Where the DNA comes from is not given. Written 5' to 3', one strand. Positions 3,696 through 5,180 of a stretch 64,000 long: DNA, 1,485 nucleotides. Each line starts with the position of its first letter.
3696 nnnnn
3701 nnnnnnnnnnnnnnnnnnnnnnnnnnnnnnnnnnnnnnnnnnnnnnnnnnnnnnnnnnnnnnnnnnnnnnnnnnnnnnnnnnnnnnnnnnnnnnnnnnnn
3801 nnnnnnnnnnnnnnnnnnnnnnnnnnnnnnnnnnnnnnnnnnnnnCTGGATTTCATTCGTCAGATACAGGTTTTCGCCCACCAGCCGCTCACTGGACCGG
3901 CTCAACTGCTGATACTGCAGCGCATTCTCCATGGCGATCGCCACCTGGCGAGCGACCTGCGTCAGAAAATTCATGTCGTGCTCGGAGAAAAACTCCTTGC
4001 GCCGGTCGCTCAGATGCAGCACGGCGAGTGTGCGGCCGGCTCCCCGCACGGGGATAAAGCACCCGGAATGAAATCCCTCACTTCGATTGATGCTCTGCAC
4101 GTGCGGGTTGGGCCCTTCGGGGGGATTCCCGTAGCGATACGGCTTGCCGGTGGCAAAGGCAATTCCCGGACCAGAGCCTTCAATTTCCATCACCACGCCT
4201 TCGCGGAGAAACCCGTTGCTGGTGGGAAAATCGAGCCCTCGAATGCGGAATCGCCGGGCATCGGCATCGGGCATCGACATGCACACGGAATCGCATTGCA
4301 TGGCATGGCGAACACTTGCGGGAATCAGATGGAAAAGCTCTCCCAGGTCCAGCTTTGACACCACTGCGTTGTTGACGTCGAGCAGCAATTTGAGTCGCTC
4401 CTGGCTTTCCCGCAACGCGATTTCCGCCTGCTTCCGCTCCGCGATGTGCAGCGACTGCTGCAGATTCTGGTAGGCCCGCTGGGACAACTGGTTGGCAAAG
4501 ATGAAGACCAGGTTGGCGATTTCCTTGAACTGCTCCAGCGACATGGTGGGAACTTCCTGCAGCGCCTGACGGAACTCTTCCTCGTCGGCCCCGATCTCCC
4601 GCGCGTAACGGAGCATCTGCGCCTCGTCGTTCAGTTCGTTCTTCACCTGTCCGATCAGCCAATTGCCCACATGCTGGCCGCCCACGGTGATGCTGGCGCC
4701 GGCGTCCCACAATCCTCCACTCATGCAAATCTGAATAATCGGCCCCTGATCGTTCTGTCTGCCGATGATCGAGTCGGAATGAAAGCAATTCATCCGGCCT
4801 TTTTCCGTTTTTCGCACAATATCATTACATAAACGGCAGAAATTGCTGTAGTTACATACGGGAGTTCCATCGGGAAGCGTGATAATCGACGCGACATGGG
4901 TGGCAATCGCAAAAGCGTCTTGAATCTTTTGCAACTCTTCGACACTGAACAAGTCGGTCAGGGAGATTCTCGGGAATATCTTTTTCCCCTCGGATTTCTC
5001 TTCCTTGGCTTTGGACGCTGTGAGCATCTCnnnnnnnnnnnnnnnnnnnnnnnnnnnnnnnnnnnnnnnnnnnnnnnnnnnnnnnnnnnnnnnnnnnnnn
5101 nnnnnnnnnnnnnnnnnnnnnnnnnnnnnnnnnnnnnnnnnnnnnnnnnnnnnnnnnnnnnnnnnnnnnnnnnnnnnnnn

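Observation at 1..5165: Edge of a propanediol-type microcompartment operon controlled by a PocR-sensor sigma54 activator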

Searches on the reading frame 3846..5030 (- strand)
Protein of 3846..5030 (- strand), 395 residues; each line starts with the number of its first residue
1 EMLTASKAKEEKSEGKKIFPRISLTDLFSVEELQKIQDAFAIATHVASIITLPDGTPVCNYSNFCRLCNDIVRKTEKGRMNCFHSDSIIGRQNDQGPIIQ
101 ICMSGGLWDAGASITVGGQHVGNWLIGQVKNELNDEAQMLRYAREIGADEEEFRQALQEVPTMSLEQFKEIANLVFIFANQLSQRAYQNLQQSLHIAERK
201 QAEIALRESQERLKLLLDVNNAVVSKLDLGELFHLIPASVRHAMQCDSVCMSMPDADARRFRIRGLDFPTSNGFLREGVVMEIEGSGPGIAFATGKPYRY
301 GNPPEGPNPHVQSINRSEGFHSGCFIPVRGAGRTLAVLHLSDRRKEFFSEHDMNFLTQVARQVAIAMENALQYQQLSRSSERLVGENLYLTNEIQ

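Call 12: find_homologous_proteins(query=window:3846-5030:-, max_evalue=0.00001)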
Query window:3846-5030:- (395 aa): 726 proteins with E <= 0.00001 among 6219 candidates; the best 120 are listed.
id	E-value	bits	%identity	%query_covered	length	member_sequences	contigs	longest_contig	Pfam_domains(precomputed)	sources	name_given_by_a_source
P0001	5.4e-162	557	77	83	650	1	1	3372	PF13185.13,PF00158.33,PF25601.2,PF01590.33,PF02954.26,PF10114.16,PF14532.13,PF07728.21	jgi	jgi:formate hydrogenlyase transcriptional activator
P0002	4.0e-151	521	75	79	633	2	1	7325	PF13185.13,PF00158.33,PF25601.2,PF01590.33,PF10114.16,PF14532.13,PF07728.21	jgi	jgi:formate hydrogenlyase transcriptional activator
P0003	8.4e-143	494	81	69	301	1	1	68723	PF10114.16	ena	-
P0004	1.2e-81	293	59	52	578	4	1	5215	PF08447.19,PF13426.14,PF13188.14,PF12860.14,PF10114.16,PF08448.17,PF00989.32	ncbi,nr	ncbi:MAG: PAS domain S-box protein [Proteobacteria bacterium]|nr:PAS domain S-box protein [Pseudomon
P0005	2.6e-79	285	65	50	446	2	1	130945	PF13426.14,PF10114.16,PF08448.17,PF00989.32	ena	-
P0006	2.8e-79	285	59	49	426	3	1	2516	PF10114.16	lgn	-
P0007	2.4e-78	282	53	52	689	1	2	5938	PF13185.13,PF00158.33,PF25601.2,PF01590.33,PF02954.26,PF13492.13,PF14532.13,PF07728.21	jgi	jgi:formate hydrogenlyase transcriptional activator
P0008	1.6e-77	279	53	52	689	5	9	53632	PF13185.13,PF00158.33,PF25601.2,PF01590.33,PF02954.26,PF13492.13,PF14532.13,PF07728.21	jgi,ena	-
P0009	2.5e-76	275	53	52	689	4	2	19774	PF13185.13,PF00158.33,PF25601.2,PF01590.33,PF02954.26,PF13492.13,PF14532.13,PF07728.21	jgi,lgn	jgi:formate hydrogenlyase transcriptional activator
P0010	2.8e-76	275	58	58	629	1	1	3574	PF08447.19,PF13426.14,PF13188.14,PF10114.16,PF02518.32,PF00989.32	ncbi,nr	ncbi:MAG TPA: PocR ligand-binding domain-containing protein [Clostridia bacterium]|nr:PocR ligand-bi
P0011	5.4e-76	274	52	52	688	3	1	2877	PF13185.13,PF00158.33,PF25601.2,PF01590.33,PF02954.26,PF13492.13,PF14532.13,PF07728.21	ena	-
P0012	7.9e-76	273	57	52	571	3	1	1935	PF13426.14,PF10114.16,PF08448.17,PF02518.32,PF00512.32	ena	-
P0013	2.5e-75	272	61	50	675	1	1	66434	PF08447.19,PF13426.14,PF13188.14,PF10114.16,PF08448.17,PF00989.32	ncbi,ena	-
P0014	3.4e-75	271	52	52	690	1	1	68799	PF13185.13,PF00158.33,PF25601.2,PF01590.33,PF02954.26,PF13492.13,PF14532.13,PF07728.21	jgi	jgi:formate hydrogenlyase transcriptional activator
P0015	3.4e-75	271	52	52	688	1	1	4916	PF13185.13,PF00158.33,PF25601.2,PF01590.33,PF02954.26,PF13492.13,PF14532.13,PF07728.21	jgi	jgi:formate hydrogenlyase transcriptional activator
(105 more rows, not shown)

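Call 13: find_encoding_contigs(protein=P0003, flank=10000, max_places=4)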
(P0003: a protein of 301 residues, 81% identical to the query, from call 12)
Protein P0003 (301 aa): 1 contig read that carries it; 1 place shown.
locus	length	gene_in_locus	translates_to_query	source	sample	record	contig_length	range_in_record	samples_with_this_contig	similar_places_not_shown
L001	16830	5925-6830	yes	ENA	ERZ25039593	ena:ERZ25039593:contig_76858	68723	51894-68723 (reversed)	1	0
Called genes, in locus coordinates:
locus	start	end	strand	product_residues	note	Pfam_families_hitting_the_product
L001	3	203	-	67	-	?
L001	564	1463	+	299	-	PF14338:Mrr_N, PF04471:Mrr_cat, PF22722:NA-iREase1 (weak), PF13156:Mrr_cat_2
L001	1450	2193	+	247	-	-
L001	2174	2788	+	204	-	PF13857:Ank_5 (faint), PF12796:Ank_2, PF00023:Ank (faint), PF13606:Ank_3 (faint), PF13637:Ank_4 (faint)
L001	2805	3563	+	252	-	-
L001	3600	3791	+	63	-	-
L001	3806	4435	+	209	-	-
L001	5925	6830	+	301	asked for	PF10114:PocR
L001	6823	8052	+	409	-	PF01590:GAF (weak), PF13185:GAF_2, PF00158:Sigma54_activat, PF14532:Sigma54_activ_2, PF07728:AAA_5 (weak), PF25601:AAA_lid_14, PF02954:HTH_8 (weak)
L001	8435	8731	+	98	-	PF00936:BMC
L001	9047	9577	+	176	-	PF00936:BMC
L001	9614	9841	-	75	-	-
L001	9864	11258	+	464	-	PF02286:Dehydratase_LU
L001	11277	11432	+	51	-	-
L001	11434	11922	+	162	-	PF02288:Dehydratase_MU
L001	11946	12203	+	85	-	-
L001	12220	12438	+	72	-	PF02287:Dehydratase_SU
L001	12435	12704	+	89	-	-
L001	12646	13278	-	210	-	-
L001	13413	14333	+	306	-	PF08841:DDR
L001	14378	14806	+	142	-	PF02288:Dehydratase_MU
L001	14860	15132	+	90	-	PF00936:BMC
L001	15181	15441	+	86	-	-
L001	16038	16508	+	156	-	PF27545:CsoS1D_N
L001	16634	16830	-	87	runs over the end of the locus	-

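Call 14: find_encoding_contigs(protein=P0002, flank=10000, max_places=4)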
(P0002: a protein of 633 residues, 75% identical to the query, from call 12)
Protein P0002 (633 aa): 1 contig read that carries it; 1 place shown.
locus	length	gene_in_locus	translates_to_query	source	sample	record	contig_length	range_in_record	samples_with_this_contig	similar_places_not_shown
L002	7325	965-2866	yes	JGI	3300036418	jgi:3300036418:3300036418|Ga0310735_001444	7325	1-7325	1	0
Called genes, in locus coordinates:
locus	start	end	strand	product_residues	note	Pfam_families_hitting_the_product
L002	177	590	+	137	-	-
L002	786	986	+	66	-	PF10114:PocR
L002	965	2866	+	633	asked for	PF10114:PocR, PF01590:GAF, PF13185:GAF_2, PF00158:Sigma54_activat, PF14532:Sigma54_activ_2, PF07728:AAA_5 (weak), PF25601:AAA_lid_14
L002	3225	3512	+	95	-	PF00936:BMC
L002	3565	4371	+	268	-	PF00936:BMC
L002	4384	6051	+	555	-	PF02286:Dehydratase_LU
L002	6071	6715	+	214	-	PF02288:Dehydratase_MU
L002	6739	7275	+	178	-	PF02287:Dehydratase_SU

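Call 15: find_encoding_contigs(protein=P0001, flank=10000, max_places=4)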
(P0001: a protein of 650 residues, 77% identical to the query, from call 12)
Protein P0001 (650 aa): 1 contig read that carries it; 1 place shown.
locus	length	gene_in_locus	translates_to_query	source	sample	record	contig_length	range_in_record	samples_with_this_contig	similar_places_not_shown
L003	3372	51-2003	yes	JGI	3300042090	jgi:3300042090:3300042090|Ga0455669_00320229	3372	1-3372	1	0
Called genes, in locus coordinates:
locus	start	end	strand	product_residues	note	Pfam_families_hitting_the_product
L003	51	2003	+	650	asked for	PF10114:PocR, PF01590:GAF, PF13185:GAF_2, PF00158:Sigma54_activat, PF14532:Sigma54_activ_2, PF07728:AAA_5 (weak), PF25601:AAA_lid_14, PF02954:HTH_8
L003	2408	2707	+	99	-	PF00936:BMC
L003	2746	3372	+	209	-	?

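Call 48: find_related_loci(query=A4, collection=metagenome_contigs, flank=10000)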
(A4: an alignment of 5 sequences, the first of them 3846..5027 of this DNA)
Query A4 (394 aa) in metagenome_contigs; peptide patterns used: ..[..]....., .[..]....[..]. (x = any residue, [..] = any of these).
600 stretches matched a pattern (row limit reached: there are more); 365 encode a relative of the query (tblastn E <= 1e-3); the best 80 are kept; 80 distinct loci.
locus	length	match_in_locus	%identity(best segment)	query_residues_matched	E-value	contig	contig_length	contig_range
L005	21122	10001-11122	80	21-394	0e+0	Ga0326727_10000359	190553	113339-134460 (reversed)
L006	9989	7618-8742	79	20-394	0e+0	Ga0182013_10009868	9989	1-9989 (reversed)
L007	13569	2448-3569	79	21-394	0e+0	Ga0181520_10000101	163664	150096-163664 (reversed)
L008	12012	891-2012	78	21-394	0e+0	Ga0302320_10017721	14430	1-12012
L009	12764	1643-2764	75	21-394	0e+0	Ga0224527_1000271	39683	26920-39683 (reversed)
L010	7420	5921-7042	63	21-394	1e-159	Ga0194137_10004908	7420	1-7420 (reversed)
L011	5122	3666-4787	63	21-394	3e-160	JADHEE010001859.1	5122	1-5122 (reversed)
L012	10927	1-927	55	86-394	7e-110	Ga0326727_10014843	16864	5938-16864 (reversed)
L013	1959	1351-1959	77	17-219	6e-110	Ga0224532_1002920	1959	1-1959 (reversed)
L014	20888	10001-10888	52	21-305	8e-88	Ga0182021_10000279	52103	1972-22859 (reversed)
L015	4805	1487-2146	59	3-227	8e-88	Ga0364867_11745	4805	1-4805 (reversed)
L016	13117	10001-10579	66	21-213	1e-82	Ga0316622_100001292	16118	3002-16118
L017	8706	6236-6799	67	19-206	7e-82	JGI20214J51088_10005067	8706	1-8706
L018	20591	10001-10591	60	21-217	6e-81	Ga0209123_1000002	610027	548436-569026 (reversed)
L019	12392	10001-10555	65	21-206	4e-80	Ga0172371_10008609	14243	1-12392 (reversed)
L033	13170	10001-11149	40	21-352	9e-78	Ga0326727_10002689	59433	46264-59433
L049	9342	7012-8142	39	21-392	2e-75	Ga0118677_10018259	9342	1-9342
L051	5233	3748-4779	42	21-371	4e-75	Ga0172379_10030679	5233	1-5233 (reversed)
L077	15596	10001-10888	45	21-301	8e-74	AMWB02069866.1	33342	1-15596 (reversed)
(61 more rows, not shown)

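Call 51: search_protein_families(library=pfam, proteins=[L010:337-1125:-, L010:1320-1976:+, L010:2471-3169:+, L010:3216-3461:+, L010:4060-5442:-, L006:1889-3412:-, L006:4079-5863:+, L006:5860-7377:+, L012:7861-10860:-], max_evalue=0.00001)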
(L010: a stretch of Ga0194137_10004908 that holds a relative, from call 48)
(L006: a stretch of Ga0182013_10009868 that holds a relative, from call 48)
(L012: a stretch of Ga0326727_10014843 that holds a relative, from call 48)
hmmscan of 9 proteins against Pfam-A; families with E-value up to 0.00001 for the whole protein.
L010:337-1125:- (262 aa): 2 families
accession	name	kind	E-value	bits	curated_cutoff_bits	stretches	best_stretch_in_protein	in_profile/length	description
PF12804.13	NTP_transf_3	-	8.6e-12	46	27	1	5-137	1-124/160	MobA-like NTP transferase domain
PF00483.29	NTP_transferase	-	4.7e-10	39.9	21.2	1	5-135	2-136/245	Nucleotidyl transferase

L010:1320-1976:+ (218 aa): 1 family
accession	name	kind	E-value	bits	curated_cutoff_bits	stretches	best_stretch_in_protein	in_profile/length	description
PF12710.13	HAD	-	3e-25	90.2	27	1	24-200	1-188/189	haloacid dehalogenase-like hydrolase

L010:2471-3169:+ (232 aa): 1 family
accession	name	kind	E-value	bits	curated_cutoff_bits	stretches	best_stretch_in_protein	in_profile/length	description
PF00440.29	TetR_N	-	7.3e-18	64.5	24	1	32-78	1-47/47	Bacterial regulatory proteins, tetR family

L010:3216-3461:+ (81 aa): 0 families

L010:4060-5442:- (460 aa): 2 families
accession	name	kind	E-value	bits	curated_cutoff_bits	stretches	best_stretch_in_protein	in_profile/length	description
PF03219.20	TLC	-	1.3e-06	28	21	0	357-441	396-476/491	TLC ATP/ADP transporter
PF07690.21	MFS_1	-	1.7e-06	27.6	33.4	0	51-179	206-328/347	Major Facilitator Superfamily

L006:1889-3412:- (507 aa): 4 families
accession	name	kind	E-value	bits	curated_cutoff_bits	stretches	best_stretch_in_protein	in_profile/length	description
PF00478.31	IMPDH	-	1.3e-160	534.5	25.6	1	9-493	1-345/345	IMP dehydrogenase / GMP reductase domain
PF00571.33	CBS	-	6.5e-26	90.9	24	2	149-204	1-55/57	CBS domain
PF03060.21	NMO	-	4e-08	33.5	28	0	263-373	128-235/331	Nitronate monooxygenase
PF01070.24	FMN_dh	-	2.5e-06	27.2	24.9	1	276-363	225-305/350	FMN-dependent dehydrogenase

L006:4079-5863:+ (594 aa): 1 family
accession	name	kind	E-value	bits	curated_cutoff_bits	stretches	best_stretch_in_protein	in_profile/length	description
PF00488.27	MutS_V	-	9.2e-17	62.1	30.2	1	409-542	2-136/188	MutS domain V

L006:5860-7377:+ (505 aa): 1 family
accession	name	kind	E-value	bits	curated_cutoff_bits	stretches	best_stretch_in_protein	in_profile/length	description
PF00488.27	MutS_V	-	1.8e-16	61.1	30.2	1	328-495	2-170/188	MutS domain V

L012:7861-10860:- (1000 aa): 0 families

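Call 56: search_protein_families(library=pfam, proteins=[L005:16527-18356:+, L005:18362-18844:+, L005:18854-19621:+, L005:19730-20365:+, L005:20850-21122:+], max_evalue=0.001)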
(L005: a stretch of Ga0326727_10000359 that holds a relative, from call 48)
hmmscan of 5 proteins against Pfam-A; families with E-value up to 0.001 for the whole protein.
L005:16527-18356:+ (609 aa): 3 families
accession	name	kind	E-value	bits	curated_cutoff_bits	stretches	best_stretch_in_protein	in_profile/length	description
PF08841.16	DDR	-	2.2e-152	507.3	24.6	1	276-603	1-328/328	Diol dehydratase reactivase ATPase-like domain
PF18427.7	DDR_swiveling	-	2.2e-73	246.1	26.5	1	93-255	1-162/162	DD-reactivating factor swiveling domain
PF02541.22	Ppx-GppA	-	0.00052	20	27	0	384-429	86-135/285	Ppx/GppA phosphatase family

L005:18362-18844:+ (160 aa): 1 family
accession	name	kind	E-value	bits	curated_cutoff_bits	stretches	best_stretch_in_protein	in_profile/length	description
PF02288.20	Dehydratase_MU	-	7.8e-27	93.8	27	1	13-119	2-109/110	Dehydratase medium subunit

L005:18854-19621:+ (255 aa): 1 family
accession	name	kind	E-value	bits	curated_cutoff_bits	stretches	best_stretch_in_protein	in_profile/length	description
PF00936.24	BMC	-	9.9e-24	83.5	24.5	1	5-80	1-75/75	BMC domain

L005:19730-20365:+ (211 aa): 1 family
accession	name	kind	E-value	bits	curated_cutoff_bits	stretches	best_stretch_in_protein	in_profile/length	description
PF00936.24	BMC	-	1.6e-06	28.4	24.5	0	148-203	5-61/75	BMC domain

L005:20850-21122:+ (90 aa): 0 families

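Call 57: find_homologous_proteins(query=L005:19730-20365:+, max_evalue=1e-10)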
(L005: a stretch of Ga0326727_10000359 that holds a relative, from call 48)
Query L005:19730-20365:+ (211 aa): 2138 proteins with E <= 1e-10 among 3341 candidates; the best 120 are listed.
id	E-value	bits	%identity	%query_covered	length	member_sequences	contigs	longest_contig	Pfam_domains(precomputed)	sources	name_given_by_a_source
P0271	1.1e-124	431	100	97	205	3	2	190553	PF00936.25,PF27545.1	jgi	-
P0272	2.5e-115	401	92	97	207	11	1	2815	PF00936.25,PF27545.1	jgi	jgi:hypothetical protein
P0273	9.8e-107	373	86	97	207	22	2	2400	PF27545.1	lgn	-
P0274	3.0e-106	371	83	97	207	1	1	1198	PF00936.25,PF27545.1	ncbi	-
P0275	4.3e-106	371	87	97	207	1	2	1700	PF27545.1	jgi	jgi:hypothetical protein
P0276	4.1e-104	364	85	97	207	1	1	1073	PF27545.1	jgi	jgi:hypothetical protein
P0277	7.7e-102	357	96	86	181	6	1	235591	PF00936.25,PF27545.1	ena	-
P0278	5.1e-101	354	82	97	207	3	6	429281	PF00936.25,PF27545.1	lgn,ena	-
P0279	3.7e-99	348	85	90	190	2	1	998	PF00936.25,PF27545.1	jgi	-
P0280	5.0e-99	348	79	96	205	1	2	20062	PF00936.25,PF27545.1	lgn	-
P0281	4.3e-97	341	78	96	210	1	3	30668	PF00936.25,PF27545.1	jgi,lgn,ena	jgi:hypothetical protein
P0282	1.3e-96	340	76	96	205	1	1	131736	PF00936.25,PF27545.1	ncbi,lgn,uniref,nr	ncbi:BMC domain-containing protein [Telmatospirillum siberiense]|uniref:BMC circularly permuted doma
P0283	1.5e-96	340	78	96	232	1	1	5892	PF00936.25,PF27545.1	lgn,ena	-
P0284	2.2e-96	339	78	96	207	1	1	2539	PF00936.25,PF27545.1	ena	-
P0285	2.3e-96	339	76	96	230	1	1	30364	PF00936.25,PF27545.1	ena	-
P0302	1.1e-94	333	78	96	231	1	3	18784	PF00936.25,PF27545.1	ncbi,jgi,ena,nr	ncbi:MAG TPA: hypothetical protein VL990_12085 [Acidobacteriaceae bacterium]|nr:hypothetical protein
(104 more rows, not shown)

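Call 58: find_encoding_contigs(protein=P0271, flank=10000, max_places=2)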
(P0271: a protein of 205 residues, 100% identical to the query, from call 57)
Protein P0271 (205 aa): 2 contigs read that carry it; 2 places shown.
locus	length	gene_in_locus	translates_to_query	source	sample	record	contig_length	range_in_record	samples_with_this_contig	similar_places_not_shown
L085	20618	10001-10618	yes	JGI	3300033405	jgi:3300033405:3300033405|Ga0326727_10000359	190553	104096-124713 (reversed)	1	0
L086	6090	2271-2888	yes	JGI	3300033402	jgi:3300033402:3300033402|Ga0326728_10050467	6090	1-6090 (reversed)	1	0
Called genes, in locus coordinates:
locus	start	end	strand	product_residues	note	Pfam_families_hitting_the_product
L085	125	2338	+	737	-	PF10114:PocR, PF01590:GAF, PF13185:GAF_2, PF00158:Sigma54_activat, PF14532:Sigma54_activ_2, PF07728:AAA_5 (faint), PF25601:AAA_lid_14, PF02954:HTH_8 (weak)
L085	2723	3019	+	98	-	PF00936:BMC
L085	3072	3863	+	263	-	PF00936:BMC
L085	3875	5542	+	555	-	PF02286:Dehydratase_LU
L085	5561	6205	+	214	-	PF02288:Dehydratase_MU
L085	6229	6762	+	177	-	PF02287:Dehydratase_SU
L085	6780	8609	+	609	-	PF18427:DDR_swiveling, PF08841:DDR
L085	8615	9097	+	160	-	PF02288:Dehydratase_MU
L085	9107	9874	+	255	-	-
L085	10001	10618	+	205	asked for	PF27545:CsoS1D_N, PF00936:BMC (faint)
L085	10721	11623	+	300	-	PF06723:MreB_Mbl, PF00012:HSP70 (weak), PF11104:PilM_2, PF14450:FtsA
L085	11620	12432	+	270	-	-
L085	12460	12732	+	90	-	PF03319:EutN_CcmL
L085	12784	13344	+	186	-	PF01923:Cob_adeno_trans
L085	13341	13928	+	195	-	PF03928:HbpS-like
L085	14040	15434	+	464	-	PF00171:Aldedh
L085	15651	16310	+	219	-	PF02659:Mntp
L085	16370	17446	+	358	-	PF08240:ADH_N, PF00107:ADH_zinc_N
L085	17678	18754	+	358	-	PF02277:DBI_PRT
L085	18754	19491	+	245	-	PF02654:CobS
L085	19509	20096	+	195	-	PF00300:His_Phos_1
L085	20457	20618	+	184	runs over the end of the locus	PF02283:CobU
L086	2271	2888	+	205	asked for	PF27545:CsoS1D_N, PF00936:BMC (faint)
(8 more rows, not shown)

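Call 59: find_encoding_contigs(protein=P0302, flank=10000, max_places=2)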
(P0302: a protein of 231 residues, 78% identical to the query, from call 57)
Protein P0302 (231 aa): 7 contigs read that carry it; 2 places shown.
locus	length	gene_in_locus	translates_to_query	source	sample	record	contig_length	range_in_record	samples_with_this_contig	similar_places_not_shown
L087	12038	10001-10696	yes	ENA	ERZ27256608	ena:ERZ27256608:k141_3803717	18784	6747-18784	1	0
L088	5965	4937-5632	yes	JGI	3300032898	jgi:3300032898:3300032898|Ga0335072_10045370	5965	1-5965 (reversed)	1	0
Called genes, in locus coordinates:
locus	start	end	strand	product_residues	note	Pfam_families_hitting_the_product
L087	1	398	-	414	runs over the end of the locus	PF00871:Acetate_kinase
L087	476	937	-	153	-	PF12867:DinB_2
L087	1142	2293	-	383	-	PF00465:Fe-ADH, PF13685:Fe-ADH_2 (faint), PF25137:ADH_Fe_C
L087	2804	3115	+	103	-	PF00936:BMC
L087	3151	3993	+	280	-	PF00936:BMC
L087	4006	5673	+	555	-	PF02286:Dehydratase_LU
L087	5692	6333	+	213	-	PF02288:Dehydratase_MU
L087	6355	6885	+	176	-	PF02287:Dehydratase_SU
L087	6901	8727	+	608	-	PF18427:DDR_swiveling, PF08841:DDR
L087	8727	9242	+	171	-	PF02288:Dehydratase_MU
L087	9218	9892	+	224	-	PF00936:BMC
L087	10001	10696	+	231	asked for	PF27545:CsoS1D_N, PF00936:BMC (faint)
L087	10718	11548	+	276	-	PF00012:HSP70 (faint), PF06723:MreB_Mbl (weak), PF11104:PilM_2, PF14450:FtsA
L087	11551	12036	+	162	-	?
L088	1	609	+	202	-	?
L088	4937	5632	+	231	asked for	PF27545:CsoS1D_N, PF00936:BMC (faint)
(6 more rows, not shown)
